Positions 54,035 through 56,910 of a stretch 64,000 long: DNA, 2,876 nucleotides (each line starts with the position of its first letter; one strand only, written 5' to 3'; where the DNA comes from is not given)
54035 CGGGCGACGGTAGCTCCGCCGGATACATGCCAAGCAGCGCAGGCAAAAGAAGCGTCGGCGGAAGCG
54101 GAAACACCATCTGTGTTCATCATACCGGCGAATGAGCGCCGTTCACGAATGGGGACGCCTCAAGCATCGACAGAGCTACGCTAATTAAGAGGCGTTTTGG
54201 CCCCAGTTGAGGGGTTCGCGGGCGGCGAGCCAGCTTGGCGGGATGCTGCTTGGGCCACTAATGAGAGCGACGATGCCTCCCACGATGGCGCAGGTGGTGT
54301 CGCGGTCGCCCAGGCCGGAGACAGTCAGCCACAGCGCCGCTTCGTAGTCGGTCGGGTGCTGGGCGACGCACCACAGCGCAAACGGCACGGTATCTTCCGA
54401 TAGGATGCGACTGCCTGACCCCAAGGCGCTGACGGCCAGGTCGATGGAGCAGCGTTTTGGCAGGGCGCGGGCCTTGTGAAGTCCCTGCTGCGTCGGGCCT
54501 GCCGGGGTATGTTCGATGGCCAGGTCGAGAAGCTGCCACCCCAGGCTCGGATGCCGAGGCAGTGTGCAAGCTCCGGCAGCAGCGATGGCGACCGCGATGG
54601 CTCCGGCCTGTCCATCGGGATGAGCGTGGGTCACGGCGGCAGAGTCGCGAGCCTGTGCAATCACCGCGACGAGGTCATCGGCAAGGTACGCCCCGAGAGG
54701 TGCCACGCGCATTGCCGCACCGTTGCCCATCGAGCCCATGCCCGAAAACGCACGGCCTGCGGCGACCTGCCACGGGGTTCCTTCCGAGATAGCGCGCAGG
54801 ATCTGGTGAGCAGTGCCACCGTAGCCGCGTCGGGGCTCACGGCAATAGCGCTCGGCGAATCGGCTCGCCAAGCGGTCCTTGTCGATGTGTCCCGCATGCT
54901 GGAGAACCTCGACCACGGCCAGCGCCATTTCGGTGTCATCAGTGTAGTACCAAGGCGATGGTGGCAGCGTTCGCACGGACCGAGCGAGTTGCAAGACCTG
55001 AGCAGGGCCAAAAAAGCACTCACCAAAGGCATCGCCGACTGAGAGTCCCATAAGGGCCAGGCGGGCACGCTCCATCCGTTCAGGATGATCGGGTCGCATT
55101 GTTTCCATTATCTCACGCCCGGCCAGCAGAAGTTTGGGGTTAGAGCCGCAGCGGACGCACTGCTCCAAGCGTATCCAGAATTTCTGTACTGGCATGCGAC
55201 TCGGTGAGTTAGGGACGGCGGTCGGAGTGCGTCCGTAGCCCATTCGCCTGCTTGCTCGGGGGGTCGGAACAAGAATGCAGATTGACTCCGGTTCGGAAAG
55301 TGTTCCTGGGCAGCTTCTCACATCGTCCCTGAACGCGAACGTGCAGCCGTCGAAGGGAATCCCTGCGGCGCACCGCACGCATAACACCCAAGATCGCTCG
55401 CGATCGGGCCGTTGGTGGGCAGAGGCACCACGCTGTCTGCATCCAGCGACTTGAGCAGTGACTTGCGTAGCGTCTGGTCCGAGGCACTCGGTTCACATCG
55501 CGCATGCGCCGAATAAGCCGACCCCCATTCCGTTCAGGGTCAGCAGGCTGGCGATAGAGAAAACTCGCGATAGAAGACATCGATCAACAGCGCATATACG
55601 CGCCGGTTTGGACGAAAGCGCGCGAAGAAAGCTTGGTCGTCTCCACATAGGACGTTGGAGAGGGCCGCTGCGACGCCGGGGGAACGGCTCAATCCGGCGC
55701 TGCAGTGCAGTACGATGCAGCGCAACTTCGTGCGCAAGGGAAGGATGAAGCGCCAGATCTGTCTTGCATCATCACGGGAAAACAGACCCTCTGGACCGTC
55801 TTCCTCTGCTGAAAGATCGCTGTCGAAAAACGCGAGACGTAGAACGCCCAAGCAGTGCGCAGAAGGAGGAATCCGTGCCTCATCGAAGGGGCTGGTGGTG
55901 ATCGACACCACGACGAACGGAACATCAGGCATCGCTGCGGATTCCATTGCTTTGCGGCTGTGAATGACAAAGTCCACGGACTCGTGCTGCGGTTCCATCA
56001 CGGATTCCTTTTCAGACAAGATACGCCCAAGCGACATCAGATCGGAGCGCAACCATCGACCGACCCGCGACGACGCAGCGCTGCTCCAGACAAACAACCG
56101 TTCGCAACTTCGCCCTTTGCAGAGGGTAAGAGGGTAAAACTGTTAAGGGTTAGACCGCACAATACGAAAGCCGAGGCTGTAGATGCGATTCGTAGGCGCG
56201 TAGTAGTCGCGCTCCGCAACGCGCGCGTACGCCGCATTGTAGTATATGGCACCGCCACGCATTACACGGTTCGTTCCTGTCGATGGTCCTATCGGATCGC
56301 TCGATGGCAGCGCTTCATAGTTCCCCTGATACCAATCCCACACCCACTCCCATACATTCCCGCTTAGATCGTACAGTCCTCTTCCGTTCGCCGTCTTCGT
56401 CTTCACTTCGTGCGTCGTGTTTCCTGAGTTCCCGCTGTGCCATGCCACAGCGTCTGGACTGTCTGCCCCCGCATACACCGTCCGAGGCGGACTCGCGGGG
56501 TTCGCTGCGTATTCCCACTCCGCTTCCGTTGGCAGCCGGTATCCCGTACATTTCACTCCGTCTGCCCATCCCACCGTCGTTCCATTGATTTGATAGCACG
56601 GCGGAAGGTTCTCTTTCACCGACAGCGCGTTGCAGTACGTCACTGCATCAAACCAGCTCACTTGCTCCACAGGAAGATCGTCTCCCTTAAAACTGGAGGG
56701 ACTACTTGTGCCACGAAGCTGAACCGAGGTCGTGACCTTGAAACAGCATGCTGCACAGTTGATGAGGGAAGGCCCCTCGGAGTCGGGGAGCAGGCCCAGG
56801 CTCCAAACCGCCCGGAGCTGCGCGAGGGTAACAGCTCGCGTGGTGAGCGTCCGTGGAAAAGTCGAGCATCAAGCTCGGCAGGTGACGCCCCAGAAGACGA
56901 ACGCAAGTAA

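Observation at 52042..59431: Mobile-element graveyard: group II intron wedged between truncated FGE and truncated serine recombinase, plus a duplicated recombinase remnant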

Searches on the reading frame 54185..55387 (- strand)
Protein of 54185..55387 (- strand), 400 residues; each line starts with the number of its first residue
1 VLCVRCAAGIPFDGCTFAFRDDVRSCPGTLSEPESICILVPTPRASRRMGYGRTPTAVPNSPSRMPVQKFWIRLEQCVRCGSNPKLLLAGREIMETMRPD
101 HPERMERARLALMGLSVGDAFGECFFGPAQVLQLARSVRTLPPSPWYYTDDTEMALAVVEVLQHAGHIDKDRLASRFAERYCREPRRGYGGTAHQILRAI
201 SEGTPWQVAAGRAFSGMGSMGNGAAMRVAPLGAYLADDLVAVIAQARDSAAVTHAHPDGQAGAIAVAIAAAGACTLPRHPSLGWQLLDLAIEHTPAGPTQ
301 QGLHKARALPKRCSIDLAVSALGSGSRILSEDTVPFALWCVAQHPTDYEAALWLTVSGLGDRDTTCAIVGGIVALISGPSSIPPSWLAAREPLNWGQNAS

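Call 8: search_protein_families(library=pfam, proteins=[window:54185-55387:-], max_evalue=0.01)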
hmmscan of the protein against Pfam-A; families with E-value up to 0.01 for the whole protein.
window:54185-55387:- (400 aa): 1 family
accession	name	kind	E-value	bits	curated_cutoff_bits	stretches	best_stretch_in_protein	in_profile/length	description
PF03747.19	ADP_ribosyl_GH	-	2.6e-58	198.4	26.2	1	111-384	2-286/287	ADP-ribosylglycohydrolase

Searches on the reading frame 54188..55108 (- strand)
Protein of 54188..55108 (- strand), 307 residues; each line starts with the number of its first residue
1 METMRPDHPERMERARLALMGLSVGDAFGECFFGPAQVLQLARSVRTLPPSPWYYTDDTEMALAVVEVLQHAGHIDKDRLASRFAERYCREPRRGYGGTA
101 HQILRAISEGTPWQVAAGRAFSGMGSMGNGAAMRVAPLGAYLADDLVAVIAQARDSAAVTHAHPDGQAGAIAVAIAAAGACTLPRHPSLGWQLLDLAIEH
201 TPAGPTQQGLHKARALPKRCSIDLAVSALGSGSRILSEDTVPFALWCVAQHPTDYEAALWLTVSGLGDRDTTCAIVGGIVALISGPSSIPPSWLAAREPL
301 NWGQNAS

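Call 31: find_related_loci(query=window:54188-55108:-, collection=genome_contigs, flank=10000)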
Query window:54188-55108:- (307 aa) in genome_contigs; peptide patterns used: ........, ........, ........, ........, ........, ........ (x = any residue, [..] = any of these).
289 stretches matched a pattern; 228 encode a relative of the query (tblastn E <= 1e-3); the best 80 are kept; 80 distinct loci.
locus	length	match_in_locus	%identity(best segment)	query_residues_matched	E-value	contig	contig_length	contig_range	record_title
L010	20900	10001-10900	81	4-302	3e-144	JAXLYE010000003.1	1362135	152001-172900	MAG: Polyangia bacterium isolate STL-MYX5 C1.81.fa-3, whole genome shotgun sequence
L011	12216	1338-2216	74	8-300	3e-127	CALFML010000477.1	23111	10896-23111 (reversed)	MAG TPA_asm: uncultured Myxococcales bacterium isolate SRR6231182_bin.80_CONCOCT_v1.1_MAG genome assembly, contig: ERZ65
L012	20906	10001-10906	94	2-303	1e-180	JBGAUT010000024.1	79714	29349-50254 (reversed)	MAG: Polyangia bacterium isolate MAG_MBR_AS.52 MBRAS-52_NODE_24_length_79714_cov_5.874104, whole genome shotgun sequence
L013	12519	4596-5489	60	7-302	8e-106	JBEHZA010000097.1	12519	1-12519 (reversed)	MAG: Verrucomicrobiota bacterium isolate ESF1.bin.9 NODE_5483_length_12519_cov_3.321659, whole genome shotgun sequence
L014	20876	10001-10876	62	7-300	4e-103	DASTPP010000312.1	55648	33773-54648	MAG TPA_asm: Polyangiaceae bacterium isolate SMAG_U2200 k141_567194, whole genome shotgun sequence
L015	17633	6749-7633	59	6-298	3e-101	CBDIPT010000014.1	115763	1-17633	MAG: Limisphaerales bacterium isolate CRY1-m2-bin11 genome assembly, contig: CRY1-CANU-317, whole genome shotgun sequenc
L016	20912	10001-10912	57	3-303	4e-101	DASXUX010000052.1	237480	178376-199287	MAG TPA_asm: Planctomycetota bacterium isolate SMAG_U4729 k141_111408, whole genome shotgun sequence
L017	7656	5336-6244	58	4-304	1e-99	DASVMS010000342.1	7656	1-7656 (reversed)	MAG TPA_asm: Kofleriaceae bacterium isolate SMAG_U3106 k141_628709, whole genome shotgun sequence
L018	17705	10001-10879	58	7-298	5e-98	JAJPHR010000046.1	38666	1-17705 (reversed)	MAG: Verrucomicrobia bacterium isolate Centralia_MAG_180 k107_25558495, whole genome shotgun sequence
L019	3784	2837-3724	57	7-301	2e-98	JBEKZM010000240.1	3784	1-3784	MAG: Verrucomicrobiota bacterium isolate SPRUCE 6 SPRUCE_6_240, whole genome shotgun sequence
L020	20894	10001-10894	58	6-301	2e-97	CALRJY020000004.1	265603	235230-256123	MAG: Chitinophaga pinensis isolate JJ-GEL11-19-2-m1-bin235 genome assembly, contig: JJ-R1525-126-C11, whole genome shotg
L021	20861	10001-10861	60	10-300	2e-96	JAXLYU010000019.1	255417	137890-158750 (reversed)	MAG: Labilithrix sp. isolate STL-MYX21 C4.7.fa-19, whole genome shotgun sequence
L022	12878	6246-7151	59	1-300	1e-95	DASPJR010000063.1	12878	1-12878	MAG TPA_asm: Planctomycetota bacterium isolate SMAG_U12015 k141_430945, whole genome shotgun sequence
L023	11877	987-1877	61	7-301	1e-95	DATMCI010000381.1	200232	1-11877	MAG TPA_asm: Kofleriaceae bacterium isolate SMAG_U13378 k141_628672, whole genome shotgun sequence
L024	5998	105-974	59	14-301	2e-95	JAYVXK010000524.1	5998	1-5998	MAG: Myxococcales bacterium isolate GL85_DN_concoct_3 GL85_DN_concoct_3_523, whole genome shotgun sequence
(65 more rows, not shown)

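Call 64: search_protein_families(library=ncbifam, proteins=[window:54188-55108:-], max_evalue=0.001)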
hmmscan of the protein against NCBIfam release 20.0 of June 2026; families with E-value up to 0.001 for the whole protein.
window:54188-55108:- (307 aa): 2 families
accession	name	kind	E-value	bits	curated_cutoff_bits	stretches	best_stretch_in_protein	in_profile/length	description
TIGR02662.1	dinitro_DRAG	equivalog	2.2e-14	53.4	337.05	1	13-173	3-165/287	ADP-ribosyl-[dinitrogen reductase] hydrolase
NF041672.1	ADPriboarghdlase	equivalog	6.3e-12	44.9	490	1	9-166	64-226/361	ADP-ribosylarginine hydrolase Tri1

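Call 65: search_protein_families(library=padloc, proteins=[window:54188-55108:-], max_evalue=0.001)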
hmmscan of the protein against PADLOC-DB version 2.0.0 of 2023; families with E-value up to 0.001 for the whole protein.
window:54188-55108:- (307 aa): 0 families

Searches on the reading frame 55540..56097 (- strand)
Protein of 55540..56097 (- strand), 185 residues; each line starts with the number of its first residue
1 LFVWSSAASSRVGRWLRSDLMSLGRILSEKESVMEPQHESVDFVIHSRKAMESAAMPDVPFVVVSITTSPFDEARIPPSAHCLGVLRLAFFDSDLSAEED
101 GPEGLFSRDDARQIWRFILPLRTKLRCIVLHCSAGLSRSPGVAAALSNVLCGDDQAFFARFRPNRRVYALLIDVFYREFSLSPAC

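Call 8: search_protein_families(library=pfam, proteins=[window:55540-56097:-], max_evalue=0.01)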
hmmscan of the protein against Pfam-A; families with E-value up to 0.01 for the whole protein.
window:55540-56097:- (185 aa): 1 family
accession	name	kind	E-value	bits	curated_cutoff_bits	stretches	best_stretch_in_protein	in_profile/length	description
PF00782.25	DSPc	-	0.0022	18.3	33.5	1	113-145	61-93/133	Dual specificity phosphatase, catalytic domain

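Call 64: search_protein_families(library=ncbifam, proteins=[window:55540-56097:-], max_evalue=0.001)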
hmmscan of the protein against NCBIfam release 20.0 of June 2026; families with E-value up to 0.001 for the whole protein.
window:55540-56097:- (185 aa): 0 families

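Call 65: search_protein_families(library=padloc, proteins=[window:55540-56097:-], max_evalue=0.001)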
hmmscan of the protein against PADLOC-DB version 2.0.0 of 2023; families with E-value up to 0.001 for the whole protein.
window:55540-56097:- (185 aa): 0 families

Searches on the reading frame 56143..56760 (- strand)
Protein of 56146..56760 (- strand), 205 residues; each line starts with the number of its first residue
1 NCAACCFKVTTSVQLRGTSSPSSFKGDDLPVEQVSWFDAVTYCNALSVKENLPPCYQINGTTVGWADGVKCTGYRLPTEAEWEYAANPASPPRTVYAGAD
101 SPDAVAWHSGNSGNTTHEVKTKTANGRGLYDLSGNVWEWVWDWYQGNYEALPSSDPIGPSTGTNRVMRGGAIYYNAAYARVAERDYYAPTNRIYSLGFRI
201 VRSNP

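Call 8: search_protein_families(library=pfam, proteins=[window:56143-56670:-], max_evalue=0.01)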
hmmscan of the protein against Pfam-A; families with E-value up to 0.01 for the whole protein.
window:56143-56670:- (175 aa): 1 family
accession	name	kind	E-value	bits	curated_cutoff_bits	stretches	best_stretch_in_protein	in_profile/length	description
PF03781.23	FGE-sulfatase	-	1e-31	111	23.3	1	2-172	94-255/255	Sulfatase-modifying factor enzyme 1-like domain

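Call 35: find_homologous_proteins(query=window:56146-56760:-, max_evalue=1e-20)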
Query seq(205 aa) (205 aa): 4375 proteins with E <= 1e-20 among 8000 candidates; the best 120 are listed.
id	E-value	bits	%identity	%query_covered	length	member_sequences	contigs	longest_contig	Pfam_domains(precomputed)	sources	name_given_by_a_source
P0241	4.4e-117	407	99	85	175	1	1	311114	PF03781.23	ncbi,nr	ncbi:MAG: SUMF1/EgtB/PvdO family nonheme iron enzyme [Myxococcales bacterium]|nr:SUMF1/EgtB/PvdO fam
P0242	3.4e-101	355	83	91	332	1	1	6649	PF03781.23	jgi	jgi:formylglycine-generating enzyme required for sulfatase activity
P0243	8.5e-101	354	81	93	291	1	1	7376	PF03781.23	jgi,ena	-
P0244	8.6e-99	347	80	91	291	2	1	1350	PF03781.23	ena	-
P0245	7.3e-97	341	80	91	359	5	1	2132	PF03781.23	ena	-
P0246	2.5e-96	339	79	91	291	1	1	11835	PF03781.23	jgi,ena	-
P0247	8.6e-96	337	86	85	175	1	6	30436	PF03781.23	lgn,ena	-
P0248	1.3e-95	337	80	91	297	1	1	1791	PF03781.23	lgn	-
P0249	2.0e-95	336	79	91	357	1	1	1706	PF03781.23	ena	-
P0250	2.2e-95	336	79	91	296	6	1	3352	PF03781.23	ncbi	-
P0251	2.6e-95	336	79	91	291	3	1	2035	PF03781.23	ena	-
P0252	3.4e-95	336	80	91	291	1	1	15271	PF03781.23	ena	-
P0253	5.5e-95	335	78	91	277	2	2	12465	PF03781.23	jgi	jgi:formylglycine-generating enzyme required for sulfatase activity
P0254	5.8e-95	335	78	91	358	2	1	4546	PF03781.23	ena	-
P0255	1.0e-94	334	76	91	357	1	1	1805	PF03781.23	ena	-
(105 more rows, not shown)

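Call 36: find_encoding_contigs(protein=P0241, flank=10000, max_places=3)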
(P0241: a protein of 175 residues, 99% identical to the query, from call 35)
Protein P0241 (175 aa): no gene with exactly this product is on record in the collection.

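Call 37: find_encoding_contigs(protein=P0247, flank=10000, max_places=6)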
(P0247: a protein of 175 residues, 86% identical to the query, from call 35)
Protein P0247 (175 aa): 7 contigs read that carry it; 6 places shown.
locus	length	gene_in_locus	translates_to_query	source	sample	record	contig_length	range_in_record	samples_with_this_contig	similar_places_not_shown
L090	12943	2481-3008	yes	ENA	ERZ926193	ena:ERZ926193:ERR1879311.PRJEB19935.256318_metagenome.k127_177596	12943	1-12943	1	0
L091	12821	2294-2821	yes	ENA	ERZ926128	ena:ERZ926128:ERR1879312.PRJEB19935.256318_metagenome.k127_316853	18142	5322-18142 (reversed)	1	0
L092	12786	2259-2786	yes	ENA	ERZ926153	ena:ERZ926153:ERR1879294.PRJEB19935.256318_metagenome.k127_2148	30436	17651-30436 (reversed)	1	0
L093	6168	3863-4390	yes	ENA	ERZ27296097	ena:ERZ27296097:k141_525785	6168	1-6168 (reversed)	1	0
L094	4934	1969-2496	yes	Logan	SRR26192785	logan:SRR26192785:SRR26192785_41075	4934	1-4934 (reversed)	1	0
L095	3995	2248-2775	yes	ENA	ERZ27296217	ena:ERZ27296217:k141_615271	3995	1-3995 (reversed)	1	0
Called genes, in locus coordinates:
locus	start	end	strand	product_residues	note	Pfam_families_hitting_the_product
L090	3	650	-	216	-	?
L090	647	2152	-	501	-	PF00078:RVT_1, PF08388:GIIM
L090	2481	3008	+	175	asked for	PF03781:FGE-sulfatase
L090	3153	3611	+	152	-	-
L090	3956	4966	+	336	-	PF03747:ADP_ribosyl_GH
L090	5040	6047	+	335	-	-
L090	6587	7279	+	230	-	-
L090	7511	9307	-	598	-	PF14518:Haem_oxygenas_2 (faint)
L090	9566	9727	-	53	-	-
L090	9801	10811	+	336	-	PF10974:DUF2804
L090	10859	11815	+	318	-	PF04542:Sigma70_r2, PF08281:Sigma70_r4_2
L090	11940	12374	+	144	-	PF00903:Glyoxalase (faint), PF22677:Ble-like_N (weak)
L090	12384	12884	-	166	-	PF03061:4HBT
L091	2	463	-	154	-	?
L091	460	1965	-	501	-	PF00078:RVT_1, PF08388:GIIM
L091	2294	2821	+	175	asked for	PF03781:FGE-sulfatase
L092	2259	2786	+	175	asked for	PF03781:FGE-sulfatase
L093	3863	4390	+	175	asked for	PF03781:FGE-sulfatase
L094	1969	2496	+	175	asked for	PF03781:FGE-sulfatase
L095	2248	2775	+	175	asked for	PF03781:FGE-sulfatase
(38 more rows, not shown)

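Call 65: search_protein_families(library=padloc, proteins=[window:56143-56703:-], max_evalue=0.001)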
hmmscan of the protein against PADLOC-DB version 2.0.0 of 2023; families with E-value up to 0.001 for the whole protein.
window:56143-56703:- (186 aa): 0 families

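Call 71: find_encoding_contigs(protein=P0242, flank=6000, max_places=3)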
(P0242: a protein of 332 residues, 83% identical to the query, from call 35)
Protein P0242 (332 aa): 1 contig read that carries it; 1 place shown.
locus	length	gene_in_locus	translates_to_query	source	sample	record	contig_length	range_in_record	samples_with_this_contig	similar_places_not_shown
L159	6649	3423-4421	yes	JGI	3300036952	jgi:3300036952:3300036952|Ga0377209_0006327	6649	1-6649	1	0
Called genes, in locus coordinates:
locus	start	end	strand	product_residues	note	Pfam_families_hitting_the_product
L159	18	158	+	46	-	-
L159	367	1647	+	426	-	PF00069:Pkinase, PF01636:APH (faint), PF07714:PK_Tyr_Ser-Thr, PF17667:Pkinase_fungal (weak)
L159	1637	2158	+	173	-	PF07719:TPR_2 (faint), PF13176:TPR_7 (faint)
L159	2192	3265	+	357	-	PF03781:FGE-sulfatase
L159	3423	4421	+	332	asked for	PF03781:FGE-sulfatase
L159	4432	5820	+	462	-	PF03781:FGE-sulfatase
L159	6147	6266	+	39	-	-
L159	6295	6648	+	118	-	?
